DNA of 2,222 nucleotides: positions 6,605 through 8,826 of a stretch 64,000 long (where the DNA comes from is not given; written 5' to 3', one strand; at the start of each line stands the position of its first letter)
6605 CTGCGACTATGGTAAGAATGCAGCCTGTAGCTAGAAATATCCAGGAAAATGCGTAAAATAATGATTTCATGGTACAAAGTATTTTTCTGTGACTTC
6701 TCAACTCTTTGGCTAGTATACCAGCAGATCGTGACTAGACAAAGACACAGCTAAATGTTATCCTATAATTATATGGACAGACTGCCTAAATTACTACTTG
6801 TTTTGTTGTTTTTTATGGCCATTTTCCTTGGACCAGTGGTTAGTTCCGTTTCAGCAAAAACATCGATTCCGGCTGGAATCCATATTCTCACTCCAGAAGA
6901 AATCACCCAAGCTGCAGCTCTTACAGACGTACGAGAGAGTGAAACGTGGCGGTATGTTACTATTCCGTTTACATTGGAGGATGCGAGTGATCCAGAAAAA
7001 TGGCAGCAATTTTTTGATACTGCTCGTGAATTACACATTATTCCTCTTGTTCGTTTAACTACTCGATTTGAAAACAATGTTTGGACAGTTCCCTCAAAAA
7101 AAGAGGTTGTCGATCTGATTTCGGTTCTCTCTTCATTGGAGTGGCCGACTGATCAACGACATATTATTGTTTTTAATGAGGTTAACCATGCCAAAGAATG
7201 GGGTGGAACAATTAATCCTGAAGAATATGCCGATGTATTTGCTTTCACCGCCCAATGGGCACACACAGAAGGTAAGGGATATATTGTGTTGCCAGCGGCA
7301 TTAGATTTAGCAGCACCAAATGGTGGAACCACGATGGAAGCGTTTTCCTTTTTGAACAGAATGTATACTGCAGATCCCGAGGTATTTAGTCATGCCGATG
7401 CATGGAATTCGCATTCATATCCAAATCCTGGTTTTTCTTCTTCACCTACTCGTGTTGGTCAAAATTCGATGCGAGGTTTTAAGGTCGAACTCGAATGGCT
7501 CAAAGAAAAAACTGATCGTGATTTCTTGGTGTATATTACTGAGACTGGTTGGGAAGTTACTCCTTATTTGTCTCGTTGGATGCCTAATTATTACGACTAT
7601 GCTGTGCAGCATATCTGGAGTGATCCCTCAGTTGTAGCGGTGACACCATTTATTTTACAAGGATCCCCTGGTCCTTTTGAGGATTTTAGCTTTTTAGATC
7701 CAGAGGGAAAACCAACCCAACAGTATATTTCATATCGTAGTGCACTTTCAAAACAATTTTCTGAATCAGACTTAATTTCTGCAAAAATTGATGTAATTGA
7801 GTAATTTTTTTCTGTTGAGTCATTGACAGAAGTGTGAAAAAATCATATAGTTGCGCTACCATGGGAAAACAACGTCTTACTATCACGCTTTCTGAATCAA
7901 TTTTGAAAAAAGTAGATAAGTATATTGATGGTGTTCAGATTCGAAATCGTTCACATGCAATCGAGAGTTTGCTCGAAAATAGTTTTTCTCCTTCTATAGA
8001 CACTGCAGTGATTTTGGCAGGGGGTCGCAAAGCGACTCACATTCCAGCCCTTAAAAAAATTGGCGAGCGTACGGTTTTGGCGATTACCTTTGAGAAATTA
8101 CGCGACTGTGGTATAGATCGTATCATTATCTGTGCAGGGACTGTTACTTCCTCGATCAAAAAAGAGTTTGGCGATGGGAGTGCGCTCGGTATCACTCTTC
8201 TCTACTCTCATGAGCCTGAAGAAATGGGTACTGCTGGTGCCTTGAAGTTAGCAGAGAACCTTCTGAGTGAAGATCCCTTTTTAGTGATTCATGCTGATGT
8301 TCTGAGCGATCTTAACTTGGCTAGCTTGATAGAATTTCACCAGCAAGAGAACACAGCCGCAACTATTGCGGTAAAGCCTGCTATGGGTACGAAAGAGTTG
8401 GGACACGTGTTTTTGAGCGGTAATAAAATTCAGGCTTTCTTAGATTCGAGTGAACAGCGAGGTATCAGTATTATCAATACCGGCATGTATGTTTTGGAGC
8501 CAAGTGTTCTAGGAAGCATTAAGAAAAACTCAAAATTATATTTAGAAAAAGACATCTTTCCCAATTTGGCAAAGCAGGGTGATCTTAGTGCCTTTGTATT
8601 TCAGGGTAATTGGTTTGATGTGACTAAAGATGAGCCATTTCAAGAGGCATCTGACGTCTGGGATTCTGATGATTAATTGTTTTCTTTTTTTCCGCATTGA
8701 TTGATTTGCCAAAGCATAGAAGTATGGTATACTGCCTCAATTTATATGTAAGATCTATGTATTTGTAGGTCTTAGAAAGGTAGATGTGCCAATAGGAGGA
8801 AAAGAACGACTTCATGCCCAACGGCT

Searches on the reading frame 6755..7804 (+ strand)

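Call 92: search_protein_families(library=pfam, proteins=[window:6755-7804:+], max_evalue=0.0001)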
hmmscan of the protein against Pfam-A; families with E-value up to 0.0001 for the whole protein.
window:6755-7804:+ (349 aa): 1 family
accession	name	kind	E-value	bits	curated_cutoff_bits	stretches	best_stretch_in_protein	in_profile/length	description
PF11790.14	Glyco_hydro_cc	-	6.1e-05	23.1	21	1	122-300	55-209/237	Glycosyl hydrolase catalytic core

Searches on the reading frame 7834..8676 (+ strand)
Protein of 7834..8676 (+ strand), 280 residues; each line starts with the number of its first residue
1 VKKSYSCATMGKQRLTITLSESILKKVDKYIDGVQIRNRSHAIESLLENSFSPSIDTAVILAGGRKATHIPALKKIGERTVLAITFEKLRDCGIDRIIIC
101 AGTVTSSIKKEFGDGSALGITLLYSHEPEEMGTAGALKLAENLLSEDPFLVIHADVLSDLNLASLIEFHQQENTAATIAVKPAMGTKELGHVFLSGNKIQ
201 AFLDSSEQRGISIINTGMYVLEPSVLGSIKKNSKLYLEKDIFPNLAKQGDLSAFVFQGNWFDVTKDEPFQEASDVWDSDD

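Call 92: search_protein_families(library=pfam, proteins=[window:7834-8676:+], max_evalue=0.0001)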
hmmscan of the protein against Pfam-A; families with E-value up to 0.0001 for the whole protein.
window:7834-8676:+ (280 aa): 2 families
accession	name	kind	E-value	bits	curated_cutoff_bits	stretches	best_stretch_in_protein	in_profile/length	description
PF00483.29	NTP_transferase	-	7.3e-25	88.4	21.2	1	68-273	20-239/245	Nucleotidyl transferase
PF12804.13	NTP_transf_3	-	1.9e-06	28.6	27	1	58-182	1-124/160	MobA-like NTP transferase domain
